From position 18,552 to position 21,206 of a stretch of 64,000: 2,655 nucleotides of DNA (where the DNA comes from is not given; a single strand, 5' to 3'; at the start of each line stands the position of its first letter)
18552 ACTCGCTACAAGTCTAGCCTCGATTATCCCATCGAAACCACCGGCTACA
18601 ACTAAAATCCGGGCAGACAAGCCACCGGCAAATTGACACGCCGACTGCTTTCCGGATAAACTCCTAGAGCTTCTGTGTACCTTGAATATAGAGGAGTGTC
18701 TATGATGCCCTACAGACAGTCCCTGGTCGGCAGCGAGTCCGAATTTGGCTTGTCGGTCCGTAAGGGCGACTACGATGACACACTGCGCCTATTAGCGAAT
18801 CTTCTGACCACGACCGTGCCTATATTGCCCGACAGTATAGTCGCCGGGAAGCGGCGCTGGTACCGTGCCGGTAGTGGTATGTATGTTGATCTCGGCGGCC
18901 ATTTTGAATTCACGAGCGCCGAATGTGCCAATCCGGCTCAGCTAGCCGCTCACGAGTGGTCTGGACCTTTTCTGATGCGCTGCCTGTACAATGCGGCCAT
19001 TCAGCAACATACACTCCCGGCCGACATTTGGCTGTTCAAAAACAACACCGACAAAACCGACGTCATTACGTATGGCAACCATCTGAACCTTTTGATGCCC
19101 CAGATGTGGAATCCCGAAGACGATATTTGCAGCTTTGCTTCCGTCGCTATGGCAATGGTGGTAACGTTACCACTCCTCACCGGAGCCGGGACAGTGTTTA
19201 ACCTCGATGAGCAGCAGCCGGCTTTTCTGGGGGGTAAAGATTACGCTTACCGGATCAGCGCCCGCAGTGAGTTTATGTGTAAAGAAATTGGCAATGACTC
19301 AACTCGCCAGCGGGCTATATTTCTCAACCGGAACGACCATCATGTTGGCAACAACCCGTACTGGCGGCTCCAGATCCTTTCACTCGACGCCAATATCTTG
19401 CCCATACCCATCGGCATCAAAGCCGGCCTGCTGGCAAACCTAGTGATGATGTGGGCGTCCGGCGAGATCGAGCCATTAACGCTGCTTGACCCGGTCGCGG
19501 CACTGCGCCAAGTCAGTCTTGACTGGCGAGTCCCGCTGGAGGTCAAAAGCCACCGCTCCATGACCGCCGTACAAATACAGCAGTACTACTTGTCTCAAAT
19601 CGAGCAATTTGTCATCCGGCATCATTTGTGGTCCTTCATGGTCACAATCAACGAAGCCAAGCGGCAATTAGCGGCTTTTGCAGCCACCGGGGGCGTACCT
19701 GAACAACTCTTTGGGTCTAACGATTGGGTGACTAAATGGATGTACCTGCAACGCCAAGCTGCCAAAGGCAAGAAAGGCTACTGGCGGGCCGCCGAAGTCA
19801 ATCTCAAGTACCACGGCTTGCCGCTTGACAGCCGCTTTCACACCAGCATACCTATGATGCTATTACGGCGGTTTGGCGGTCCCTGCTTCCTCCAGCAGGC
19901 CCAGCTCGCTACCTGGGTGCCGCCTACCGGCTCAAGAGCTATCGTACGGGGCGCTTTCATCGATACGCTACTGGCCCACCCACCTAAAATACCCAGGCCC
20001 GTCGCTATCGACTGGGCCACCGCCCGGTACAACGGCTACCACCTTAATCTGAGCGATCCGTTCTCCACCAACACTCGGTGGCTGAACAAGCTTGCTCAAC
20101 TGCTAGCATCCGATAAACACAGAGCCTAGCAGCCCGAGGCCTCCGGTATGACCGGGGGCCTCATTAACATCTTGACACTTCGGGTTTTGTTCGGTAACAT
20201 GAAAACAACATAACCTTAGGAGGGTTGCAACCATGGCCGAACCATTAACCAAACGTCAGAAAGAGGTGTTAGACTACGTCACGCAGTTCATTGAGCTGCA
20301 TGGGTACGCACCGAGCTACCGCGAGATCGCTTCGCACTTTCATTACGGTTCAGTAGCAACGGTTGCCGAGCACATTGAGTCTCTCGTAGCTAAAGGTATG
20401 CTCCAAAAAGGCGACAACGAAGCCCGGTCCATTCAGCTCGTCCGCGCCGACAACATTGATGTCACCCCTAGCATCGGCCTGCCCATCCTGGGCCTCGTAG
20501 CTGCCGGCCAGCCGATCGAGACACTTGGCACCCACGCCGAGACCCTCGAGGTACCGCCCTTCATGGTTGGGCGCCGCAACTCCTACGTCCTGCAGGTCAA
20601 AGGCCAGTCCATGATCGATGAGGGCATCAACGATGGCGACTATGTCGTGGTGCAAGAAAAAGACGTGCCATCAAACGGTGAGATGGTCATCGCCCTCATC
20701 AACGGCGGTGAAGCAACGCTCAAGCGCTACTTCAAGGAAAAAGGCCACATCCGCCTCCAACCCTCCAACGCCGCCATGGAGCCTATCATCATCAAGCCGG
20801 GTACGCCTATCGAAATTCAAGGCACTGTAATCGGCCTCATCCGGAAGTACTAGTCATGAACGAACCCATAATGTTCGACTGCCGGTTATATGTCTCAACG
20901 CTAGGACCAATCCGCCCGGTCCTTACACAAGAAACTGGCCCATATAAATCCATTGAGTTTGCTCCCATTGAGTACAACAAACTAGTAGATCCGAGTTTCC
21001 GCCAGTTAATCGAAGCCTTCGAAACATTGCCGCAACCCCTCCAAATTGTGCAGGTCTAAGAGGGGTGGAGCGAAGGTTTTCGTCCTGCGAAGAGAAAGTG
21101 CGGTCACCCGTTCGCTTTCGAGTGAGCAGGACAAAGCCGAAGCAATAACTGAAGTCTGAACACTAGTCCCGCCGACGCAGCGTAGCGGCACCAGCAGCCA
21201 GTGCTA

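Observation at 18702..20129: Stand-alone PafA/Dop-family (Pup-ligase family) gene between a vanW-like gene and lexA, with no Pup, Mpa/ARC or proteasome genes in 64 kb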

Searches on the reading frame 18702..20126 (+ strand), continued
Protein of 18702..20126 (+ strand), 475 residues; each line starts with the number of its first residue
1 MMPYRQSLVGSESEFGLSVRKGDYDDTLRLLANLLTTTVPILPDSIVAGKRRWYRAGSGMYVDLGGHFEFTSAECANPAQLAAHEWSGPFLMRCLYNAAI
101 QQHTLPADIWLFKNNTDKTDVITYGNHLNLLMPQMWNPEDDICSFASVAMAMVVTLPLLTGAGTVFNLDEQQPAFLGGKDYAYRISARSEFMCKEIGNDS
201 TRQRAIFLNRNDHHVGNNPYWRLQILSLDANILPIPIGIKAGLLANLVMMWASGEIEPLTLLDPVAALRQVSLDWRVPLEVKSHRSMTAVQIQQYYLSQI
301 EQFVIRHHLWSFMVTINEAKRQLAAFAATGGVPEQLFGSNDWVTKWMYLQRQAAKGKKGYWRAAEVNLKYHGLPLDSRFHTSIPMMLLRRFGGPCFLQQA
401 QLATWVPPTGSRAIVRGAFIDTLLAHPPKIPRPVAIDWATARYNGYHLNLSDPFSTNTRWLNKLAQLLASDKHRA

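Call 82: find_homologous_proteins(query=A3, max_evalue=1e-40)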
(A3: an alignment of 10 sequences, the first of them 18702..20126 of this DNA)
Query A3 (10 sequences) (475 aa, profile of the alignment): 56 proteins with E <= 1e-40 among 8000 candidates.
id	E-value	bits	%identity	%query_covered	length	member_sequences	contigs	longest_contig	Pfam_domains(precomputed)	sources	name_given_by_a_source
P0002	1.3e-194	665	31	80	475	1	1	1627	PF03136.21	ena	-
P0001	5.1e-191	653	100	100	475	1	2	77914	PF03136.21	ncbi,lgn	-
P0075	5.4e-182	624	30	77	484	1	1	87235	PF03136.21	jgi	jgi:hypothetical protein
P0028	1.9e-67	246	27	87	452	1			PF03136.21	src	-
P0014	1.5e-66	243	27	87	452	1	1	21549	PF03136.21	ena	-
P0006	2.2e-66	242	28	86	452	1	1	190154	PF03136.21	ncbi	-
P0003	2.5e-66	242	29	83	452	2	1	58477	PF03136.21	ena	-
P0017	9.5e-66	240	27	86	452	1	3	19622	PF03136.21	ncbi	-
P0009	1.0e-65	240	27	86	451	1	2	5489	PF03136.21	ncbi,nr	ncbi:MAG: Pup--protein ligase [Actinomycetota bacterium]|nr:Pup--protein ligase [Actinomycetota bact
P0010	1.4e-65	240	28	87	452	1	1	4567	PF03136.21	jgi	-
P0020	1.9e-65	239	27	84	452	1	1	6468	PF03136.21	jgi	jgi:proteasome accessory factor A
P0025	2.7e-65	239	26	86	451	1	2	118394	PF03136.21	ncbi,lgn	-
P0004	3.5e-65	238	28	87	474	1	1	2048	PF03136.21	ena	-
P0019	3.5e-65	238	27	87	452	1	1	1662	PF03136.21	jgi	jgi:proteasome accessory factor A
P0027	4.0e-65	238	26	87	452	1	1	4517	PF03136.21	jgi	-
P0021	6.2e-65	238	27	84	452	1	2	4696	PF03136.21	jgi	jgi:proteasome accessory factor A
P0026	6.3e-65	238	27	84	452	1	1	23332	PF03136.21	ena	-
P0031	8.7e-65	237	27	83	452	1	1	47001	PF03136.21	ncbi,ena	-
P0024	1.7e-64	236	27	84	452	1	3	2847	PF03136.21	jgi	jgi:proteasome accessory factor A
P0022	5.9e-64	234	27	88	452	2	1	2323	PF03136.21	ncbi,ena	-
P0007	6.6e-64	234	27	87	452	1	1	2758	PF03136.21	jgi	jgi:proteasome accessory factor A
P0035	8.6e-64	234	28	83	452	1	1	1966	PF03136.21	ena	-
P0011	2.1e-63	233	28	87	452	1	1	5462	PF03136.21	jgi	jgi:proteasome accessory factor A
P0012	5.3e-63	231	28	87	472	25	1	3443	PF03136.21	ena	-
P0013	5.4e-63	231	26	86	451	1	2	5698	PF03136.21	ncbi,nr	ncbi:MAG: Pup--protein ligase [Actinomycetota bacterium]|nr:Pup--protein ligase [Actinomycetota bact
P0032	9.5e-63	230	28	87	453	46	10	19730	PF03136.21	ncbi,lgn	-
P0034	7.9e-62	227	24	98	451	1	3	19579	PF03136.21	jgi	jgi:proteasome accessory factor A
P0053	1.2e-61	227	26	87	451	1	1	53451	PF03136.21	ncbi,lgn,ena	-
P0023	1.2e-61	227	26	87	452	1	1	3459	PF03136.21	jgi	jgi:proteasome accessory factor A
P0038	1.5e-61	226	27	88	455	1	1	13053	PF03136.21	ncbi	-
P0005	1.9e-61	226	28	86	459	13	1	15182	PF03136.21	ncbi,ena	-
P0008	5.8e-61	224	27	87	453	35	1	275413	PF03136.21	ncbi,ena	-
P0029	1.3e-60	223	26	87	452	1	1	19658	PF03136.21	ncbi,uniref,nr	ncbi:Pup--protein ligase [Actinomadura sp. KC216]|uniref:Pup--protein ligase n=1 Tax=Actinomadura sp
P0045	1.8e-60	223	25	87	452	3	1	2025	PF03136.21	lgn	-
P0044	2.1e-60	223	25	87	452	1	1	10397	PF03136.21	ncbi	-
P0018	2.7e-60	222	27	84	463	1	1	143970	PF03136.21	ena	-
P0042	3.3e-60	222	25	86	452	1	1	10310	PF03136.21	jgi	jgi:proteasome accessory factor A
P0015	4.2e-60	222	27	87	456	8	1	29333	PF03136.21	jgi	-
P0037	4.3e-60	222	28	84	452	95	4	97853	PF03136.21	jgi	jgi:proteasome accessory factor A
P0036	5.7e-60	221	29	84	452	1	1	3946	PF03136.21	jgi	jgi:proteasome accessory factor A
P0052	6.0e-60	221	25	87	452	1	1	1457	PF03136.21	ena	-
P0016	6.3e-60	221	28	87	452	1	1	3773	PF03136.21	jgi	jgi:proteasome accessory factor A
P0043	1.7e-59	220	28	94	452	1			PF03136.21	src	-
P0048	1.5e-58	217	24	86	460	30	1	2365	PF03136.21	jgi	-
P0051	1.7e-58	216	25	87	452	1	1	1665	PF03136.21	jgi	jgi:proteasome accessory factor A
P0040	2.6e-58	216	26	86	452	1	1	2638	PF03136.21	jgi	jgi:proteasome accessory factor A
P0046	6.0e-58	215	25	86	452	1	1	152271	PF03136.21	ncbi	-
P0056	9.2e-57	211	24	86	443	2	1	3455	PF03136.21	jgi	-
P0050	1.4e-55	207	27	77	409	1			PF03136.21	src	-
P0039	1.7e-53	200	26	87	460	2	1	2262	PF03136.21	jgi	jgi:proteasome accessory factor A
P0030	7.5e-51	191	27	86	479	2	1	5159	PF03136.21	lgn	-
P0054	2.8e-50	189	27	86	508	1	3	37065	PF03136.21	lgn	-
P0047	2.5e-48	183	27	68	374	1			PF03136.21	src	-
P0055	2.2e-46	176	26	82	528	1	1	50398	PF03136.21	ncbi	ncbi:MAG: proteasome accessory factor PafA2 family protein [Thermodesulfobacteriota bacterium]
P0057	1.2e-44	171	27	97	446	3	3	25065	PF03136.21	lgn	-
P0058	3.3e-42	163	25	53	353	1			PF03136.21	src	-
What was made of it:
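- The clade profile scores members at 624-665 bits and the best canonical PafA at 246 bits (call 82).
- Tried and rejected: Homolog search with the clade profile: no new members, because the search is limited by its word index (call 82).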

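Call 95: search_dna_similar(query=window:18702-20126:+, collection=phages, mode=protein, max_evalue=0.001, max_rows=10)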
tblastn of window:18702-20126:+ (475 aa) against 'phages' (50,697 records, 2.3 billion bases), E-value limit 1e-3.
Records with a match: 1; places in all: 2; records where one place covers at least 80% of the query: 1.
Best place of each record, by identity: <60% 1.
By first word of the organism name: Bacteriophage 1.
By host as written in the record: - 1.
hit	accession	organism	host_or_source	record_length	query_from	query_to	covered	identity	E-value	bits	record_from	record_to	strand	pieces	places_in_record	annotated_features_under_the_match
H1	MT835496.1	Bacteriophage sp.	human fecal samples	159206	3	457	96%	24.4%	2e-18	95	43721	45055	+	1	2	record has no annotation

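Call 96: search_dna_similar(query=window:18702-20126:+, collection=plasmids, mode=protein, max_evalue=0.001, max_rows=10)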
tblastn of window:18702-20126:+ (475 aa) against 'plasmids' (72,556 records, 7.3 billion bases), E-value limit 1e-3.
Records with a match: 2; places in all: 4; records where one place covers at least 80% of the query: 1.
Best place of each record, by identity: <60% 2.
By first word of the organism name: Nonomuraea 1; Tsukamurella 1.
By predicted mobility (MOB-suite, as given by PLSDB): non-mobilizable 2.
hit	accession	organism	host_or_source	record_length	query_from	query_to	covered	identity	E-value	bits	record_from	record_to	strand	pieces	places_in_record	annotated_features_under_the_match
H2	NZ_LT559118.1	Nonomuraea gerenzanensis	-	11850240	53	464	87%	26.8%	7e-31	134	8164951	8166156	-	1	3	none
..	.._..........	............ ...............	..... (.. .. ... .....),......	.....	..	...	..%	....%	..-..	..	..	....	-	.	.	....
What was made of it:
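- Tried and rejected: The plasmid-collection hits are actinobacterial records, one of them 11.85 Mb long (calls 95, 96).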

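Call 97: get_annotated_region(hit=H1, flank=6000)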
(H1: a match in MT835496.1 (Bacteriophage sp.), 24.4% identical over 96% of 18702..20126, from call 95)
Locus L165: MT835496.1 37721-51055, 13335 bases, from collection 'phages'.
description: UNVERIFIED: Bacteriophage sp. clone scaffold_40 genomic sequence.
organism: Bacteriophage sp. (NCBI taxid 38018)
taxonomy: Viruses
host: -; source: human fecal samples; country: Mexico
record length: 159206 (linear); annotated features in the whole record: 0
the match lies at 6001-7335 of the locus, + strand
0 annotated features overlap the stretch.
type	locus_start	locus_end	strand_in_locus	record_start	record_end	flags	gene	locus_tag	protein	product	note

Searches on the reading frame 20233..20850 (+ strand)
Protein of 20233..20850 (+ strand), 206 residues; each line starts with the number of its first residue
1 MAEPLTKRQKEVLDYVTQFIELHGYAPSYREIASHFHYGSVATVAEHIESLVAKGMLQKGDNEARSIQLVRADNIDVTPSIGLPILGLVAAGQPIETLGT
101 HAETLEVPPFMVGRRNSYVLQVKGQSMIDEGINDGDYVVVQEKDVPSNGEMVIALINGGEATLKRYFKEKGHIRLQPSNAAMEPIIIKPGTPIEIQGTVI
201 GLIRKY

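Call 3: search_protein_families(library=pfam, proteins=[window:20233-20850:+], max_evalue=0.1)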
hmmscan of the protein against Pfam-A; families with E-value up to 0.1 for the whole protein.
window:20233-20850:+ (206 aa): 3 families
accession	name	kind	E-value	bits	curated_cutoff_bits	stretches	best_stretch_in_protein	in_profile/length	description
PF00717.28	Peptidase_S24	-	2.5e-30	105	23.3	1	84-200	1-116/116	Peptidase S24-like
PF01726.22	LexA_DNA_bind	-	1.5e-17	63.6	23.7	1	3-65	2-64/65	LexA DNA binding domain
PF09012.17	FeoC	-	0.014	16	21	1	13-65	2-52/69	FeoC like transcriptional regulator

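Call 44: find_related_loci(query=window:20233-20850:+, collection=metagenome_contigs, flank=6000)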
Query window:20233-20850:+ (206 aa) in metagenome_contigs; peptide patterns used: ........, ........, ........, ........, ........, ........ (x = any residue, [..] = any of these).
165 stretches matched a pattern; 70 encode a relative of the query (tblastn E <= 1e-3); 70 distinct loci.
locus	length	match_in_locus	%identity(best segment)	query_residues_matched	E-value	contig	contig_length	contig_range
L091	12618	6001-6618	94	1-206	9e-130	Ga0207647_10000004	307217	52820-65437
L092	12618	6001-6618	94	1-206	9e-130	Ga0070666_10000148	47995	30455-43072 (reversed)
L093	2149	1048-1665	87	1-206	2e-130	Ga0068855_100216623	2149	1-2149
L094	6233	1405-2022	89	1-206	6e-123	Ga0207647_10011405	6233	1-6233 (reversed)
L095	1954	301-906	89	5-206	4e-129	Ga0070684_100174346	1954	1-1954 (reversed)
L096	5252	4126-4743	87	1-206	6e-120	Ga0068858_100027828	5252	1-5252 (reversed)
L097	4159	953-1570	87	1-206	4e-121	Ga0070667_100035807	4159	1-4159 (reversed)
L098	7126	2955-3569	86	1-206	4e-116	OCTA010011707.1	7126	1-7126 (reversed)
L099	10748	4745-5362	85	1-206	1e-115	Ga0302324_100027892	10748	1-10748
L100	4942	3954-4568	85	1-206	6e-116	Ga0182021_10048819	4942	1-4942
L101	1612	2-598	86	8-206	2e-123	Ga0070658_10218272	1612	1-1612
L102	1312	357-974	83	1-206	3e-124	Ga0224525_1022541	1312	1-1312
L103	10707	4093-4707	86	1-206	3e-114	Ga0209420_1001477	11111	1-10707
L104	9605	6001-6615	85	1-206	9e-114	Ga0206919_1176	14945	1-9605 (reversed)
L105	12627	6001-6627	84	1-206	1e-112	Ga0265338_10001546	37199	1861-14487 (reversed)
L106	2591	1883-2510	80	1-206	3e-97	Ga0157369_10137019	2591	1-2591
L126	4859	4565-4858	85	1-99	2e-50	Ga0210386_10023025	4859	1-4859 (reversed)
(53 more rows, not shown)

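Call 67: search_protein_families(library=padloc, proteins=[L100:1017-2396:+, L100:2400-3848:+, L103:3395-3928:-, L098:1088-1621:+, L098:1652-2020:+], max_evalue=0.01)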
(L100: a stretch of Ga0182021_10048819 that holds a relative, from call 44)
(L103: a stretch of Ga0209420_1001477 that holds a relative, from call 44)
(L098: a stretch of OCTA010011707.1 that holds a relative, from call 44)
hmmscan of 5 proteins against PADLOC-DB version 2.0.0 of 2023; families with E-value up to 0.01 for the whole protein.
L100:1017-2396:+ (460 aa): 0 families

L100:2400-3848:+ (483 aa): 0 families

L103:3395-3928:- (178 aa): 17 families
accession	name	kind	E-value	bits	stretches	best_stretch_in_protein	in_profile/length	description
PDLC04141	capP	-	9.5e-29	98.6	1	16-168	14-153/242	capP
PDLC03954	RmrA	-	5.7e-13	46.5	1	6-132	136-262/380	-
PDLC03949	RmrA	-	6.3e-12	43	1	26-170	143-267/363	-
PDLC03945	RmrA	-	6.8e-11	40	1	52-140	189-267/394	-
PDLC03944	RmrA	-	1.4e-10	38.8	1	54-129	182-250/384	-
PDLC03948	RmrA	-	2e-09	34.8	1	54-129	190-258/397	-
PDLC03947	RmrA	-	4.9e-09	33.5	1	27-128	162-258/383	-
PDLC03952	RmrA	-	1e-08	32.5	1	54-128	203-270/395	-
PDLC03951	RmrA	-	1.7e-08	31.8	1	54-132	188-257/400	-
PDLC03946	RmrA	-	2.7e-08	31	1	26-169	144-268/357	-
PDLC03950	RmrA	-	3.1e-08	31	1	51-130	175-247/369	-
PDLC04776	PDC-M69B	-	5.9e-08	30.7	1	60-169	70-175/272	-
PDLC03943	RmrA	-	1.3e-07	29.1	1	66-170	187-274/370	-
PDLC03956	RmrA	-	5.1e-07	27.1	1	25-168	156-286/399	-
PDLC03953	RmrA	-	0.00049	17.4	1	69-132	206-254/373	-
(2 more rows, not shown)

L098:1088-1621:+ (178 aa): 0 families

L098:1652-2020:+ (123 aa): 0 families

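Call 68: search_protein_families(library=pfam, proteins=[L100:1017-2396:+, L100:2400-3848:+, L103:3395-3928:-, L104:4027-4557:+, L104:4871-5785:-, L098:1088-1621:+, L098:1652-2020:+, L126:3122-3622:-, L126:3625-3921:-, L106:1441-1773:-], max_evalue=0.001)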
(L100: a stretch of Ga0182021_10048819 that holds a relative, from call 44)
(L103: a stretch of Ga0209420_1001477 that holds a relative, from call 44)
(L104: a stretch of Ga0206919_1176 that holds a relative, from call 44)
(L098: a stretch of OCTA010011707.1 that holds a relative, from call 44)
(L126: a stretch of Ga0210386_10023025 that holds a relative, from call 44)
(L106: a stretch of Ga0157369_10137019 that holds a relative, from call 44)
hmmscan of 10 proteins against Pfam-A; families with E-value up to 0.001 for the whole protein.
L100:1017-2396:+ (460 aa): 1 family
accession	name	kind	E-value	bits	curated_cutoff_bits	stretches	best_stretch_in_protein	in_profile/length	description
PF03136.20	Pup_ligase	-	1.5e-63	215.8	25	1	39-414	71-427/441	Pup-ligase protein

L100:2400-3848:+ (483 aa): 1 family
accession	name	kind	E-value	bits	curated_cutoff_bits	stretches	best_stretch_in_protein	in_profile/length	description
PF03136.20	Pup_ligase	-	1.5e-41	143.2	25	1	49-434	69-440/441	Pup-ligase protein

L103:3395-3928:- (178 aa): 1 family
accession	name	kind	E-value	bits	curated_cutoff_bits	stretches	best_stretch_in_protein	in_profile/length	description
PF06114.19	Peptidase_M78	-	2.3e-18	66.6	22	1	32-165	2-122/123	IrrE N-terminal-like domain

L104:4027-4557:+ (177 aa): 2 families
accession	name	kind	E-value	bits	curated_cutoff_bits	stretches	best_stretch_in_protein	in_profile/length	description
PF06114.19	Peptidase_M78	-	3e-22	79.1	22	1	33-159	4-121/123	IrrE N-terminal-like domain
PF20573.4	DUF6782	-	3.2e-05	23.8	27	1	48-147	67-155/241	Putative metallopeptidase family (DUF6782)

L104:4871-5785:- (305 aa): 2 families
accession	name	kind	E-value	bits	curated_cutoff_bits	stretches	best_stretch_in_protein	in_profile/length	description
PF12762.13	DDE_Tnp_IS1595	-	1.7e-36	126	27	1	145-286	1-152/153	ISXO2-like transposase domain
PF12760.12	Zn_ribbon_IS1595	-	2.1e-12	47.2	25.4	1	32-78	1-46/46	Transposase zinc-ribbon domain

L098:1088-1621:+ (178 aa): 1 family
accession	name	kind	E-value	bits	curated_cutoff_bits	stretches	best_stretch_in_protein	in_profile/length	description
PF13274.11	SocA_Panacea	-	6.7e-18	66.1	25.7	1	29-145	1-112/113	Antitoxin SocA-like, Panacea domain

L098:1652-2020:+ (123 aa): 0 families

L126:3122-3622:- (167 aa): 0 families

L126:3625-3921:- (99 aa): 0 families

L106:1441-1773:- (111 aa): 1 family
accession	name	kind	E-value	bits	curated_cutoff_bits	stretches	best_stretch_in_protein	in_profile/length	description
PF03551.20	PadR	-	0.00042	20.7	27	1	61-104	36-74/75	Transcriptional regulator PadR-like family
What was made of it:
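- In relatives the same junction sometimes holds ImmA/IrrE-type peptidases, a family known to cleave repressors after DNA damage (calls 67, 68; the functional statement is from general knowledge).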

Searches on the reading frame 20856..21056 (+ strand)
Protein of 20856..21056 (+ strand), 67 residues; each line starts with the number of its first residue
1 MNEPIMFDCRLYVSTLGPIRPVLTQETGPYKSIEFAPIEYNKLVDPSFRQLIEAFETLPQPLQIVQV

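Call 3: search_protein_families(library=pfam, proteins=[window:20856-21056:+], max_evalue=0.1)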
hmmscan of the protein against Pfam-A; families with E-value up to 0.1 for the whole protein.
window:20856-21056:+ (67 aa): 0 families

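Call 4: search_protein_families(library=ncbifam, proteins=[window:20856-21056:+], max_evalue=0.1)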
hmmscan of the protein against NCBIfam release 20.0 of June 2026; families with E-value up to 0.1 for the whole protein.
window:20856-21056:+ (67 aa): 0 families

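Call 67: search_protein_families(library=padloc, proteins=[window:20856-21056:+], max_evalue=0.01)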
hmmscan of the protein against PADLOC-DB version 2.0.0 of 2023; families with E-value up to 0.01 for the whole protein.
window:20856-21056:+ (67 aa): 0 families
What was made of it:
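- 20856..21059 (+): Downstream backbone flank: conserved 67-aa protein translationally coupled to lexA. It is not a Pup analogue. No family hit (calls 3, 4, 67).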

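Call 83: find_homologous_proteins(query=window:20856-21056:+, max_evalue=0.001)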
Query window:20856-21056:+ (67 aa): 2 proteins with E <= 0.001 among 2 candidates.
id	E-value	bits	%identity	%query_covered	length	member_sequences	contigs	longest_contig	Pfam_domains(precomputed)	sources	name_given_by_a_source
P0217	3.7e-37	143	100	100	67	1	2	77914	-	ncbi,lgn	-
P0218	5.3e-29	117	81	100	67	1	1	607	-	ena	-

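Call 90: predict_structure(alignment_id=A7)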
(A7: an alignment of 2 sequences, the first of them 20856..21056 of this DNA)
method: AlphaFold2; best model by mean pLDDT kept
length: 67 residues; sequences in the alignment: 2
mean_pLDDT: 59.5   pTM: 0.39
mean pLDDT of the five models: 59.5, 57.6, 47.9, 45.1, 41.4
residues with pLDDT >= 90: 0; 70-90: 1; 50-70: 59; < 50: 7
segments of 3 or more residues with pLDDT < 50: 64-67
pLDDT, mean of each block of 10 residues (from residue 1): 60 61 65 65 58 58 45
secondary structure, 60 per line:
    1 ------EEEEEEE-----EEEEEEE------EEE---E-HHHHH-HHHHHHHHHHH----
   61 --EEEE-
elements in order: E7-13 E19-25 E32-34 H40-44 H46-56 E63-66
